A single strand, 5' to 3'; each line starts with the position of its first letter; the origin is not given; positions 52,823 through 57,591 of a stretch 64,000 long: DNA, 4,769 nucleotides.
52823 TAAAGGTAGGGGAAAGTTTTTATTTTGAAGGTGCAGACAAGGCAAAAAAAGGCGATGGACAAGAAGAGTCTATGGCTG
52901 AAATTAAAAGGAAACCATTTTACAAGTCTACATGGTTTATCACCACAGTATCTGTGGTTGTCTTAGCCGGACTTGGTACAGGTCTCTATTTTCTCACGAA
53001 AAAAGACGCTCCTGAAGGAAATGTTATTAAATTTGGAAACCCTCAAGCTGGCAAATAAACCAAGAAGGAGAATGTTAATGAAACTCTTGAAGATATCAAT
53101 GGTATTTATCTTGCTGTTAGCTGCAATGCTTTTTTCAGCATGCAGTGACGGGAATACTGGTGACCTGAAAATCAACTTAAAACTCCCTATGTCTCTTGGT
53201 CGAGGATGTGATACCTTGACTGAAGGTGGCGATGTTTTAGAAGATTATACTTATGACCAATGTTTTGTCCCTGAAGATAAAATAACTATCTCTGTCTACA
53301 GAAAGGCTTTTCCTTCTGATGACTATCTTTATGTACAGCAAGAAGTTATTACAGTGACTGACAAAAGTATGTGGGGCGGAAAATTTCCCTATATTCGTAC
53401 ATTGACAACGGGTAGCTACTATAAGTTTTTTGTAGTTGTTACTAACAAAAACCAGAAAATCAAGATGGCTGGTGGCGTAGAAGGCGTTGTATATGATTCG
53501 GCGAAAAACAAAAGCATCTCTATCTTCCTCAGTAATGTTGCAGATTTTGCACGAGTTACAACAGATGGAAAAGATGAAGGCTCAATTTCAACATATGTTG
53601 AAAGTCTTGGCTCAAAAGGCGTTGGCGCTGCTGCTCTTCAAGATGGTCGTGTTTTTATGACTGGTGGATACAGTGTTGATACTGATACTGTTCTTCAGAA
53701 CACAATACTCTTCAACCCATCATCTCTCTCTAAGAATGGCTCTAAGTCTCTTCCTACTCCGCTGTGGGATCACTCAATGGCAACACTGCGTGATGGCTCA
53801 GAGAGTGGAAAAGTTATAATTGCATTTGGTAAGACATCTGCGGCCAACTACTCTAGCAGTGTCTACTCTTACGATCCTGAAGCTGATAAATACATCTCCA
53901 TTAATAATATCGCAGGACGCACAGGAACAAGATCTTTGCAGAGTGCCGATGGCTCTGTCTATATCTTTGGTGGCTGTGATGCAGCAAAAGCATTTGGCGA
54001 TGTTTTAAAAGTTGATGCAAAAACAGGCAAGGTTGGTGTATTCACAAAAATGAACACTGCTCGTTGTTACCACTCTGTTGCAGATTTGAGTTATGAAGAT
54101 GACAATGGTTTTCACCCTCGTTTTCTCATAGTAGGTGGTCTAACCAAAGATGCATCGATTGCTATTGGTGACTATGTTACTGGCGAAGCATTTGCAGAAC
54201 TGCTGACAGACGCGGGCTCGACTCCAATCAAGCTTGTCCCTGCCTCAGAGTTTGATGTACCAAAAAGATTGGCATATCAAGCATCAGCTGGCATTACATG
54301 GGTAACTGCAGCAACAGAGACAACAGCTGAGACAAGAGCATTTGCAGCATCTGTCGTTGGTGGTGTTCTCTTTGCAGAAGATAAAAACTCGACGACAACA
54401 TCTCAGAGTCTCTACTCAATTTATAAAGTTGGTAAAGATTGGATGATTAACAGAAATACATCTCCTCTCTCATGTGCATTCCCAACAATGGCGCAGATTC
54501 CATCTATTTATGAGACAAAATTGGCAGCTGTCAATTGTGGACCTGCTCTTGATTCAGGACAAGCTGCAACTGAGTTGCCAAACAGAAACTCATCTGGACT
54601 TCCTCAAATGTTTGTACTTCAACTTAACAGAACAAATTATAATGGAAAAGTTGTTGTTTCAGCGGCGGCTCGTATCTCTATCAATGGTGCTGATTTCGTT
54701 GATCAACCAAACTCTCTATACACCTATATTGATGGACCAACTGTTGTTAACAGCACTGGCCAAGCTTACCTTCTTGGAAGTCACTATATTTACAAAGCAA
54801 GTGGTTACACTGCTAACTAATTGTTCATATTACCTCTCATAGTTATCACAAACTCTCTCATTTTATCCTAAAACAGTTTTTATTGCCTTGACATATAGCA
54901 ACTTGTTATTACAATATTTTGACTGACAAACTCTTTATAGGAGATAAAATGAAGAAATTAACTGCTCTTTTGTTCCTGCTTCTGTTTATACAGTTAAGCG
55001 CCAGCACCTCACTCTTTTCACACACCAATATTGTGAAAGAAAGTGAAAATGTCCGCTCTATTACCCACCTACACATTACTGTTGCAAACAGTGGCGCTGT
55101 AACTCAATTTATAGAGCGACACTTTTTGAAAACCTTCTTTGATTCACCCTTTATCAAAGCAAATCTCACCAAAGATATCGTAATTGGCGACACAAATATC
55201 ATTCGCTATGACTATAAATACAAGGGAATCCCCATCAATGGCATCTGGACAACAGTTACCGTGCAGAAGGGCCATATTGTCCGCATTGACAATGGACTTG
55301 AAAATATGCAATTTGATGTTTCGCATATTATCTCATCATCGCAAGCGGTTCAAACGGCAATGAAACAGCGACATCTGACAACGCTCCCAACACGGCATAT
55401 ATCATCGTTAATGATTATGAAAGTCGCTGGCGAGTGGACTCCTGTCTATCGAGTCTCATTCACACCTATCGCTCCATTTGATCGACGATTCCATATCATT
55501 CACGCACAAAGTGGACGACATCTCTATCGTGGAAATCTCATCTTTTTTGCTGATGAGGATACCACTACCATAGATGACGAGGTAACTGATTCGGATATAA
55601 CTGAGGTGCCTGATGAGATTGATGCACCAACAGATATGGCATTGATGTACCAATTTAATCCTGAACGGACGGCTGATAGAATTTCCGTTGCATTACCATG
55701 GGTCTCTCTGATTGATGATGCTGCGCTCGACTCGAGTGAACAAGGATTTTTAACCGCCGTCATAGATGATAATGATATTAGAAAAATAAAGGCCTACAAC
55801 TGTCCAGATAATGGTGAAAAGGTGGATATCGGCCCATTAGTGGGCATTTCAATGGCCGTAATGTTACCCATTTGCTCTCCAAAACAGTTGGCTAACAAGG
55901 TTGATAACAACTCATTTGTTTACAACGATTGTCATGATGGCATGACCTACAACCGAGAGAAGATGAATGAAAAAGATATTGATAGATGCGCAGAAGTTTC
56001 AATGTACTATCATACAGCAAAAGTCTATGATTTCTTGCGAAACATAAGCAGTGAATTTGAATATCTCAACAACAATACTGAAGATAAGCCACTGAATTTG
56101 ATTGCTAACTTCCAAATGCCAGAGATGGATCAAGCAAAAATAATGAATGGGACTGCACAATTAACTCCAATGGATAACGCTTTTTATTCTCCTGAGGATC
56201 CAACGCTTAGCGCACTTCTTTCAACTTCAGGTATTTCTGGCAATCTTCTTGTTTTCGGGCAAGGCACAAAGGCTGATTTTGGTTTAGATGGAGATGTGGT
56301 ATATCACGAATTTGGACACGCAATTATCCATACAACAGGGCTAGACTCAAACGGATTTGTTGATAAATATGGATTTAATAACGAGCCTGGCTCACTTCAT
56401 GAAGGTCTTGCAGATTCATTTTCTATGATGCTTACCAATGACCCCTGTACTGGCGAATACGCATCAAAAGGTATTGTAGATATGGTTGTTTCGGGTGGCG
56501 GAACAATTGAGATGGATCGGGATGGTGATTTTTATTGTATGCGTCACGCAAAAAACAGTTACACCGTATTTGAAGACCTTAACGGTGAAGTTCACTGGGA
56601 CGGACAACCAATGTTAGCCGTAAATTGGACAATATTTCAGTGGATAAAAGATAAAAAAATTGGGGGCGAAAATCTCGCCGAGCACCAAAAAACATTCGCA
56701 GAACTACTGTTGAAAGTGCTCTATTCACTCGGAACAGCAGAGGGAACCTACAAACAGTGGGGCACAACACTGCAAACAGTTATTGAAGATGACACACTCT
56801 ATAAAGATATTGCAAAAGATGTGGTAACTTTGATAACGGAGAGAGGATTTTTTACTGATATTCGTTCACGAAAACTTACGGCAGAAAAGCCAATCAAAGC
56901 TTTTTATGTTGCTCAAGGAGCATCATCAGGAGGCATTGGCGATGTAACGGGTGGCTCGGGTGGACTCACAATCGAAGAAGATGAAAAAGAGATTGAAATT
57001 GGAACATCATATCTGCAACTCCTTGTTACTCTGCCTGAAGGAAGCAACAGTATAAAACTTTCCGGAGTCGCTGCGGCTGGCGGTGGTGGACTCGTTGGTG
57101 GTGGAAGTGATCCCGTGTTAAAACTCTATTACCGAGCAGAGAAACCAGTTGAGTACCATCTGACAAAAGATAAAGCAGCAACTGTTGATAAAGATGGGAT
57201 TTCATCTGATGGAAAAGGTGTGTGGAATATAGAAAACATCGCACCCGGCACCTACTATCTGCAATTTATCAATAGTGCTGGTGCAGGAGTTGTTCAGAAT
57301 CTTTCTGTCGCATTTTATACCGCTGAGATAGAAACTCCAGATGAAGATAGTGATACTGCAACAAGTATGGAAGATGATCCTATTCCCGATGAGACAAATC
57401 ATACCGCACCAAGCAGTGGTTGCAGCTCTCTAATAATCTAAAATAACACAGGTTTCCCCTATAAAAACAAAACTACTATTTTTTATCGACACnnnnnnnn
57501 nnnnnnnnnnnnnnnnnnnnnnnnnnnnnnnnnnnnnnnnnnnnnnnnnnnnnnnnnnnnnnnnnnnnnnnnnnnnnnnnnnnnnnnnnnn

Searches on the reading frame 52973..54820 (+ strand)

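Call 20: search_protein_families(library=ncbifam, proteins=[window:52973-54820:+], max_evalue=0.01)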
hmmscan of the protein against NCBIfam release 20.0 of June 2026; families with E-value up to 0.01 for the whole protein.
window:52973-54820:+ (615 aa): 0 families

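Call 21: search_protein_families(library=pfam, proteins=[window:52973-54820:+], max_evalue=0.01)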
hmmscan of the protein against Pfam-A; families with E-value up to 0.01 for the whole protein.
window:52973-54820:+ (615 aa): 6 families
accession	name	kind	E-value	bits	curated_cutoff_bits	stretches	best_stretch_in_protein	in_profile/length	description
PF13964.12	Kelch_6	-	1.4e-07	31.7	25.3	0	219-252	6-38/50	Kelch motif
PF13418.12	Kelch_4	-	1.6e-07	31.6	21.6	0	323-352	9-39/49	Galactose oxidase, central domain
PF24681.1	Kelch_KLHDC2_KLHL20_DRC7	-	2.1e-07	30.9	50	1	220-358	4-145/221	KLHDC2/KLHL20/DRC7 Kelch-repeats domain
PF01344.31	Kelch_1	-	5e-07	29.5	20.1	0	280-308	12-40/46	Kelch motif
PF13415.12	Kelch_3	-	1.2e-06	29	22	0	327-369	2-45/48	Galactose oxidase, central domain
PF24981.1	Beta-prop_ATRN-LZTR1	-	1.7e-06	27.9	50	1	221-368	46-206/289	Attractin/LZTR1 beta-propeller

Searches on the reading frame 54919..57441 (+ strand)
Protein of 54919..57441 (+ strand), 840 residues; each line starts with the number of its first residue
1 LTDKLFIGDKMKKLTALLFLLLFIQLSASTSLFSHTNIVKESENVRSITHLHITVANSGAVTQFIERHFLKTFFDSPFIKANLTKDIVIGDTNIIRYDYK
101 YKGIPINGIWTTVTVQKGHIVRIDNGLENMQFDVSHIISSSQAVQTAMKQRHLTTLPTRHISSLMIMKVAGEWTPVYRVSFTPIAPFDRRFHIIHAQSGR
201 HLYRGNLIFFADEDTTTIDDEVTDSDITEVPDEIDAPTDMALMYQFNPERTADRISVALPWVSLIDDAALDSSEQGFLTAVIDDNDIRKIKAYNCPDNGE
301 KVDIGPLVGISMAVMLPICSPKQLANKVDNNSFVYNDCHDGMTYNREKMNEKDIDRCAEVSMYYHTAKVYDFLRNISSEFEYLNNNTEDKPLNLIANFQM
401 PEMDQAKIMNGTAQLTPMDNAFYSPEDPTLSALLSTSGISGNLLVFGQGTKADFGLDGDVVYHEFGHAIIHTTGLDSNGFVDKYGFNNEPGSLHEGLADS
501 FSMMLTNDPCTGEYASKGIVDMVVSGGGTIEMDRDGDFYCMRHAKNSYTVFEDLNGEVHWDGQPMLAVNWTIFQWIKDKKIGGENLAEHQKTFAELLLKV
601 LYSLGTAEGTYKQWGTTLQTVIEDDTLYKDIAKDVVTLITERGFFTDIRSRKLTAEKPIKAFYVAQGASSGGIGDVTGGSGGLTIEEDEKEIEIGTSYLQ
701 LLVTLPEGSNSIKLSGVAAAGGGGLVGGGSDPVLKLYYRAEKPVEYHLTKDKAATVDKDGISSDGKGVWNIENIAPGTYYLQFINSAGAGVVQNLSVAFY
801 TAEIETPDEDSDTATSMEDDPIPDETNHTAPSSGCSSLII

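Call 20: search_protein_families(library=ncbifam, proteins=[window:54919-57441:+], max_evalue=0.01)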
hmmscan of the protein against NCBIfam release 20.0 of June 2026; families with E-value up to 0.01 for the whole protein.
window:54919-57441:+ (840 aa): 1 family
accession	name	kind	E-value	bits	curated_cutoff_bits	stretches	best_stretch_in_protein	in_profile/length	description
NF047971.1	ThermolysLepto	equivalog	0.002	16.4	1350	0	362-503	351-470/776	M4 family metalopeptidase thermolysin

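Call 21: search_protein_families(library=pfam, proteins=[window:54919-57441:+], max_evalue=0.01)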
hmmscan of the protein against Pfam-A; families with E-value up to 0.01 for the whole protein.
window:54919-57441:+ (840 aa): 0 families

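Call 64: find_homologous_proteins(query=window:54919-57441:+, max_evalue=0.00001)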
Query window:54919-57441:+ (840 aa): 129 proteins with E <= 0.00001 among 7709 candidates; the best 120 are listed.
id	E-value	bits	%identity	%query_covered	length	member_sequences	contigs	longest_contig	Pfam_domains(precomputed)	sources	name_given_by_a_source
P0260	0.0e+0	1904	100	99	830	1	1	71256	-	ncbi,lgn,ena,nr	ncbi:hypothetical protein KAH37_03985 [bacterium]|nr:hypothetical protein [bacterium]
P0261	0.0e+0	1472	74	99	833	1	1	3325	-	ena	-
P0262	0.0e+0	1444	73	99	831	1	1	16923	-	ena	-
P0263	0.0e+0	1428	72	99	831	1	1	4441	-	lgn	-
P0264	0.0e+0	1158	60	97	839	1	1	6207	-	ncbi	-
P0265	7.7e-216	737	44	96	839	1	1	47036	-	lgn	-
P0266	1.7e-215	736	43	98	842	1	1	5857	PF07504.20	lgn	-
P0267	1.2e-211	723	42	97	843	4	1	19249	-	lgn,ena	-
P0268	1.3e-211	723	43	98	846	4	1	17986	-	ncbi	-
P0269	1.4e-210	719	43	98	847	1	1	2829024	PF07504.20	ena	-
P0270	4.3e-210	718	43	97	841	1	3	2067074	PF07504.20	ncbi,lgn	ncbi:MAG: hypothetical protein ACOX2F_07940 [bacterium]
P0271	1.7e-209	716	42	97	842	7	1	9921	-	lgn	-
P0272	2.1e-209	716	43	96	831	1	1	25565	-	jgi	-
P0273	3.0e-208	712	41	97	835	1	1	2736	-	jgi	jgi:hypothetical protein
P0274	4.5e-208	711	43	98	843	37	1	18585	-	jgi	-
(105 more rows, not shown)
